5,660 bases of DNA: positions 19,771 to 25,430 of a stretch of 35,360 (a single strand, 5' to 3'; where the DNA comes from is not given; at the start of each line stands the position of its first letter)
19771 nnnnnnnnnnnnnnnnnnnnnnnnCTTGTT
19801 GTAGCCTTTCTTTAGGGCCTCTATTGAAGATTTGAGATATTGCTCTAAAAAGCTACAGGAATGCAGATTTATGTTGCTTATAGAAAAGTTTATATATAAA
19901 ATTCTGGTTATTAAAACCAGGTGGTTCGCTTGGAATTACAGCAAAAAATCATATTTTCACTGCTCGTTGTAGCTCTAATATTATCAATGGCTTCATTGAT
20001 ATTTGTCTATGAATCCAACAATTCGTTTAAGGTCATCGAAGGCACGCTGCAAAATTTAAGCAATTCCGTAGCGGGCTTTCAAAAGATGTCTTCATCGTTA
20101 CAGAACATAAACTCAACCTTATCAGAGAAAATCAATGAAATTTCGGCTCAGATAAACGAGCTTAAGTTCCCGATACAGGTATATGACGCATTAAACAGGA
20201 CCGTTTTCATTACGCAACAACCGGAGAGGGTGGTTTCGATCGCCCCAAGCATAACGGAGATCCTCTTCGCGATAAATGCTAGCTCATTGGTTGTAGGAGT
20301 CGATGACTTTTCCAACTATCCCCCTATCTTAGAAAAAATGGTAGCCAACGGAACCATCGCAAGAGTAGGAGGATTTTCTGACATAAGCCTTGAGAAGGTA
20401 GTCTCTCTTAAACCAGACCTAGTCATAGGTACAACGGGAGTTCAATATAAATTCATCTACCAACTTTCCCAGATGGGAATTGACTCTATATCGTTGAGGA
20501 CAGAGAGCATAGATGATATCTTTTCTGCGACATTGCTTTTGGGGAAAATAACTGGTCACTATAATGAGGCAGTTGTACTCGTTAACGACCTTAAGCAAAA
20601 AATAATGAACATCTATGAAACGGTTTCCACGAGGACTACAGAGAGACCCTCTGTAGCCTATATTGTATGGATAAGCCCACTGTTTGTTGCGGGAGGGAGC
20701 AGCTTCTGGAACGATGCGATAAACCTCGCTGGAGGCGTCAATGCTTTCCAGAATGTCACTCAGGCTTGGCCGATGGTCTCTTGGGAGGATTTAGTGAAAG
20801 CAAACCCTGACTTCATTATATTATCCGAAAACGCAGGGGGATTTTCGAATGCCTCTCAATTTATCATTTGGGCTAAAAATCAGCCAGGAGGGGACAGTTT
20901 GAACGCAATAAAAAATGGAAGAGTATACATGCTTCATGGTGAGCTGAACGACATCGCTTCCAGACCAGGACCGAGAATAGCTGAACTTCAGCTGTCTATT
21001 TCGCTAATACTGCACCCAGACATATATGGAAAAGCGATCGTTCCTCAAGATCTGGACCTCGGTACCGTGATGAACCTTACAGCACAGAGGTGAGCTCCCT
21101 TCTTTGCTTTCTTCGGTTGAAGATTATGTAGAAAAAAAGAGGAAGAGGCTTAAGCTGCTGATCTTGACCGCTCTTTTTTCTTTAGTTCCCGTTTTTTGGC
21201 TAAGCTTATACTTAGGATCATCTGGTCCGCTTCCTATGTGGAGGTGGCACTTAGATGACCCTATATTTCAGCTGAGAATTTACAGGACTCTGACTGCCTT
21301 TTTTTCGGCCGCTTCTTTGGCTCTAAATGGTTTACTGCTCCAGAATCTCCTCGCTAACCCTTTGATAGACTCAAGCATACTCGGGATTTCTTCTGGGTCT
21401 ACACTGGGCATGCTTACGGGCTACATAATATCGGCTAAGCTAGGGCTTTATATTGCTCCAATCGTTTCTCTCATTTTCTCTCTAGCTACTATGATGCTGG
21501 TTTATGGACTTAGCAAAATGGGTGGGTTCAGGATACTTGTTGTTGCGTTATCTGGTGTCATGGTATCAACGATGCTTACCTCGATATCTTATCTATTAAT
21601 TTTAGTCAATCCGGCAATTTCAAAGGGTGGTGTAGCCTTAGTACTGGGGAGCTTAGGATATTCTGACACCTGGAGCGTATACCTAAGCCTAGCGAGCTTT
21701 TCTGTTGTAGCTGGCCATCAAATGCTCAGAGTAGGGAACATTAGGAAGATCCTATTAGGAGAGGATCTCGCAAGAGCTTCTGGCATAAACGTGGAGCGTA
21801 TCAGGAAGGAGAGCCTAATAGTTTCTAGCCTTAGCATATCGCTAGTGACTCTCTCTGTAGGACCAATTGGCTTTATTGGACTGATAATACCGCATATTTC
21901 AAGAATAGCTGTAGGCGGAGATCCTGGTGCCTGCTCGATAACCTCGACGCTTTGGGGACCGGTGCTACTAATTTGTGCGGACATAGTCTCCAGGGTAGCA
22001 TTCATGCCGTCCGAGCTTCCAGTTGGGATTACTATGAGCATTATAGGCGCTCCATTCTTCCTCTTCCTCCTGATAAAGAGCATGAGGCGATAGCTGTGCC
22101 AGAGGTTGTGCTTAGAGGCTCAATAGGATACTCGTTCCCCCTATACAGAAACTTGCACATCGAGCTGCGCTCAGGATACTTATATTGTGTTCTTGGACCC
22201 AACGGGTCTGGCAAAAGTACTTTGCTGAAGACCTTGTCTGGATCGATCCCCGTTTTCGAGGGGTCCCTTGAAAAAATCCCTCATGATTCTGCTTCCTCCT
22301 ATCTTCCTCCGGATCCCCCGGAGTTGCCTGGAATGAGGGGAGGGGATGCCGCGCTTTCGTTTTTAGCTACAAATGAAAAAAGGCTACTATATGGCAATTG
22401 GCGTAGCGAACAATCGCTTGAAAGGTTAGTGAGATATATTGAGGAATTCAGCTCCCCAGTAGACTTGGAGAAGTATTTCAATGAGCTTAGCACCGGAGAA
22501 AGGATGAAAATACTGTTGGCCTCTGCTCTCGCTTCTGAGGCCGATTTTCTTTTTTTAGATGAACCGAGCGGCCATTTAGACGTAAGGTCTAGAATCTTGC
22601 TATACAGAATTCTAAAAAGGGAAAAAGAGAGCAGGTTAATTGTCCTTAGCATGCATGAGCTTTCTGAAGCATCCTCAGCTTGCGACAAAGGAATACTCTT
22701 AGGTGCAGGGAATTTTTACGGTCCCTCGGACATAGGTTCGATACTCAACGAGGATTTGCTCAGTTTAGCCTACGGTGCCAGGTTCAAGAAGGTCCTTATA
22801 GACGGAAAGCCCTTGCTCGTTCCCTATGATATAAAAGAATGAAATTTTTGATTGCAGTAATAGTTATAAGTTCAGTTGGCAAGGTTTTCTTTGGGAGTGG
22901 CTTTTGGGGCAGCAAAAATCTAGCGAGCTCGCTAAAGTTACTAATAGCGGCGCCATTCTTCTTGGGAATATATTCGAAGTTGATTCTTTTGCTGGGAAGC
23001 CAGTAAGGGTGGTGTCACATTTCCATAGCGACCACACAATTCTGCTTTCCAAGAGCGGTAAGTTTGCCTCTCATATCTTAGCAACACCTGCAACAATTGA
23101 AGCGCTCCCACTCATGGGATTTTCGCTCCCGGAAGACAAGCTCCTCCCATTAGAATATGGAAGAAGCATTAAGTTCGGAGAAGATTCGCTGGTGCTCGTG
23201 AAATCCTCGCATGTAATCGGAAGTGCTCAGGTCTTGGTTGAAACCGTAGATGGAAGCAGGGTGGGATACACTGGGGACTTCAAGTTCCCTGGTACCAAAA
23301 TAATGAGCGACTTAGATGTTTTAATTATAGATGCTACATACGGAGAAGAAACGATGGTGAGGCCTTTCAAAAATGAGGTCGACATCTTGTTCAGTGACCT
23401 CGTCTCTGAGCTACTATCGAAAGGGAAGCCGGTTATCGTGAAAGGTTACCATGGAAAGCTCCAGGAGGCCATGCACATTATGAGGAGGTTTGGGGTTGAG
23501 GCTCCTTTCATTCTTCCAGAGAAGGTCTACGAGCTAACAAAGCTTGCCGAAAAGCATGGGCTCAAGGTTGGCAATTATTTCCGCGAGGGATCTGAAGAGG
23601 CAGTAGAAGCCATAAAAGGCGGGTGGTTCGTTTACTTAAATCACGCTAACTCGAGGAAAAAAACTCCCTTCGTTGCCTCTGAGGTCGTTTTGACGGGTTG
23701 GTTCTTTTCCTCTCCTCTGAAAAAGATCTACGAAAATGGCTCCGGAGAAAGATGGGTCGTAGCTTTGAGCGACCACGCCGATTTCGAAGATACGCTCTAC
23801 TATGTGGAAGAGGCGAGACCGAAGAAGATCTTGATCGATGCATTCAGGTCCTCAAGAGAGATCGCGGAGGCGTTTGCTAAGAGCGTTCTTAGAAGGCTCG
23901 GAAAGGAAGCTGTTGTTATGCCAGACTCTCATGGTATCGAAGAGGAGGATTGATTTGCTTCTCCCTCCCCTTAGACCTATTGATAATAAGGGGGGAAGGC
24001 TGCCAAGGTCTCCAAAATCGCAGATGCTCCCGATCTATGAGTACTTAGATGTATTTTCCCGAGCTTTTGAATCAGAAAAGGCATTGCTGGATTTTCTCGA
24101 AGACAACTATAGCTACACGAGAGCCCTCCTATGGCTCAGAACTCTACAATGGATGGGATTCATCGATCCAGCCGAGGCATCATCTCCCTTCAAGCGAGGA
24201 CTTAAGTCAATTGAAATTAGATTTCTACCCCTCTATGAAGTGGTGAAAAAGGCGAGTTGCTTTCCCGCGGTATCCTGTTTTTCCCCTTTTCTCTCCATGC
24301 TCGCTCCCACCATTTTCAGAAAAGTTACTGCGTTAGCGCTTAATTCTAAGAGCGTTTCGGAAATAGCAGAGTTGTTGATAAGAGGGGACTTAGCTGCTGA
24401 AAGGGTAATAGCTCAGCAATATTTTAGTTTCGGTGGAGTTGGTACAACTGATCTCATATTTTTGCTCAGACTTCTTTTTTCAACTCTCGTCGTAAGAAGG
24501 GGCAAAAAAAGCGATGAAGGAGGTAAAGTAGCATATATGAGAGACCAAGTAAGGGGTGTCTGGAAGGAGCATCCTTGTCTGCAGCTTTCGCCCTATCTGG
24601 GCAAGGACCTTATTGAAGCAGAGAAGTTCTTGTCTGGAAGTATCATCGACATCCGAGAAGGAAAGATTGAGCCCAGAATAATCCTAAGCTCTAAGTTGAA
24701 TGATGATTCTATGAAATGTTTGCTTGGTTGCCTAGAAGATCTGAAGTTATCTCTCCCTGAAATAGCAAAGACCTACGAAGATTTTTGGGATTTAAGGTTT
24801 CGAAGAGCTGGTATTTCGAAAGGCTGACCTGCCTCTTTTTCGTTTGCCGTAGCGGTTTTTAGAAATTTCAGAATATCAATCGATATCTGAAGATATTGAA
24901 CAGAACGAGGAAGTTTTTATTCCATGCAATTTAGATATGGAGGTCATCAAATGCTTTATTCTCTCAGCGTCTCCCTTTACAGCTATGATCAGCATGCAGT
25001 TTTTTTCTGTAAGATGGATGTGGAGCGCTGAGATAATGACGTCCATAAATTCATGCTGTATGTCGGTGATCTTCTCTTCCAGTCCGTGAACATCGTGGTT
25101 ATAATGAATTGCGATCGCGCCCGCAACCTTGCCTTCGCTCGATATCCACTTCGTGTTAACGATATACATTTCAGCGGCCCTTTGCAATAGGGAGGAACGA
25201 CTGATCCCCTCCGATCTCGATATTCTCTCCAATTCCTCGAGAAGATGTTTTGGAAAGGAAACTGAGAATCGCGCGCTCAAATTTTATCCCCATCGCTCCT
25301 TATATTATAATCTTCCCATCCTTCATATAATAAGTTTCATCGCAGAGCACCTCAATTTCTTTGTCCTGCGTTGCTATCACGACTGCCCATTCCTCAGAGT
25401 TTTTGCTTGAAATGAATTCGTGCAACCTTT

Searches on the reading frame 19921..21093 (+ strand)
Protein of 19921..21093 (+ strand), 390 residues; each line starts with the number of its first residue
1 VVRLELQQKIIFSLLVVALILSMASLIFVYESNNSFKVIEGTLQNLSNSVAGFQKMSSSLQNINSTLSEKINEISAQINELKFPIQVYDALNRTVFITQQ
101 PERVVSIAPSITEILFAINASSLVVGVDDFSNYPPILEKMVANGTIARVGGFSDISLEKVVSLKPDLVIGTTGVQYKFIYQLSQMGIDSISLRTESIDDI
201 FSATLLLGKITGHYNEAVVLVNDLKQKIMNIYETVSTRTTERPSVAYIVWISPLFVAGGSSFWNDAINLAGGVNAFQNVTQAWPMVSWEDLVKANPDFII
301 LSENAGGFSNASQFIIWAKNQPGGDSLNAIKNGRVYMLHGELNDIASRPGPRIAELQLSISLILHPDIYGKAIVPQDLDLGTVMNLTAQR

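Call 44: search_protein_families(library=pfam, proteins=[window:19921-21093:+], max_evalue=0.0001)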
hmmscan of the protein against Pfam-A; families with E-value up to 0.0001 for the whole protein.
window:19921-21093:+ (390 aa): 1 family
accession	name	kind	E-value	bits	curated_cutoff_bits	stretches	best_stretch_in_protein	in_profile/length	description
PF01497.23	Peripla_BP_2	-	7.3e-33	114.4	27.5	1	104-340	1-233/235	Periplasmic binding protein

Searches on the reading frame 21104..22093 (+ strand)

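Call 71: search_protein_families(library=pfam, proteins=[window:21104-22093:+], max_evalue=0.0001)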
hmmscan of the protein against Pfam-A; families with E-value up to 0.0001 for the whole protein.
window:21104-22093:+ (329 aa): 1 family
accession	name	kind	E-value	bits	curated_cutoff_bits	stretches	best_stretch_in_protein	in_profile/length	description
PF01032.23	FecCD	-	9.1e-64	215.9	26.5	1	31-325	6-311/311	FecCD transport family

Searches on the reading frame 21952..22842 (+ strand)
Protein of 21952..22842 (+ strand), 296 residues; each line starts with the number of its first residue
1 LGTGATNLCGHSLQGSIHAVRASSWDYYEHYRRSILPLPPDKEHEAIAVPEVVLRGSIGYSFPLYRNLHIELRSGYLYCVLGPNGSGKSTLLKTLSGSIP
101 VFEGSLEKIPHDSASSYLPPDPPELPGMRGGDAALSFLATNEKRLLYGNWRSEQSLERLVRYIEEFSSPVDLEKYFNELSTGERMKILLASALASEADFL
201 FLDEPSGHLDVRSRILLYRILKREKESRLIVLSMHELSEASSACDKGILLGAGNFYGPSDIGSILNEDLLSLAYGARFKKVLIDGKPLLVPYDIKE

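Call 71: search_protein_families(library=pfam, proteins=[window:21952-22842:+], max_evalue=0.0001)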
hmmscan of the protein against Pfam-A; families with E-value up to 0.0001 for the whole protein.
window:21952-22842:+ (296 aa): 4 families
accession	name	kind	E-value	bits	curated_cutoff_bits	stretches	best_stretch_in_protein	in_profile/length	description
PF00005.33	ABC_tran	-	4.3e-17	63.4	25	1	66-206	2-136/137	ABC transporter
PF13304.12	AAA_21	-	4e-10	40.7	27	0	77-96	1-20/304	AAA domain, putative AbiEii toxin, Type IV TA system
PF02463.25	SMC_N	-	2.7e-06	27.4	40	0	179-236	137-199/220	RecF/RecN/SMC N terminal domain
PF13476.12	AAA_23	-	3.4e-05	25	27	1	65-95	10-39/201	AAA domain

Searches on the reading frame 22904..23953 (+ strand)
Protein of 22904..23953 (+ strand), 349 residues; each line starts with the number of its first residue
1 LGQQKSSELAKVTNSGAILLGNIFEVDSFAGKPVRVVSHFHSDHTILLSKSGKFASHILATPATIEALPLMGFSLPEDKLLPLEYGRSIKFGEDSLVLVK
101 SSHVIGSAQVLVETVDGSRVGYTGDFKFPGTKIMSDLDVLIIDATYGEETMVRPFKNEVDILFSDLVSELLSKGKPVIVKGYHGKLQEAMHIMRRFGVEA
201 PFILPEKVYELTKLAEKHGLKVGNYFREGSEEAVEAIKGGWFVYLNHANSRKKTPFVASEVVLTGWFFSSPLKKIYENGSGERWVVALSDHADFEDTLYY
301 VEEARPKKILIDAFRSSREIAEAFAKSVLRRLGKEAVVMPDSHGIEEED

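Call 71: search_protein_families(library=pfam, proteins=[window:22904-23953:+], max_evalue=0.0001)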
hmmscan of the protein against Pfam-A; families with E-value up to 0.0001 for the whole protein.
window:22904-23953:+ (349 aa): 1 family
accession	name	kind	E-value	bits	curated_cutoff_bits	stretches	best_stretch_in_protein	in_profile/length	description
PF12706.13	Lactamase_B_2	-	7.1e-05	22.9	27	0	36-197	35-191/200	Beta-lactamase superfamily domain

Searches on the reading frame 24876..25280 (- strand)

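Call 71: search_protein_families(library=pfam, proteins=[window:24876-25280:-], max_evalue=0.0001)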
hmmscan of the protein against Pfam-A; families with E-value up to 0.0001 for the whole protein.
window:24876-25280:- (134 aa): 3 families
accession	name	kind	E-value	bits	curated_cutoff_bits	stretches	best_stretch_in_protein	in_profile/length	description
PF08753.17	NikR_C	-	1.3e-24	86.6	22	1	53-125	1-73/77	NikR C terminal nickel binding domain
PF07878.17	RHH_5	-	1.3e-05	25.2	26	1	2-41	1-40/43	CopG-like RHH_1 or ribbon-helix-helix domain, RHH_5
PF01402.27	RHH_1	-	7.3e-05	23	20.5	0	4-40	1-37/39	Ribbon-helix-helix protein, copG family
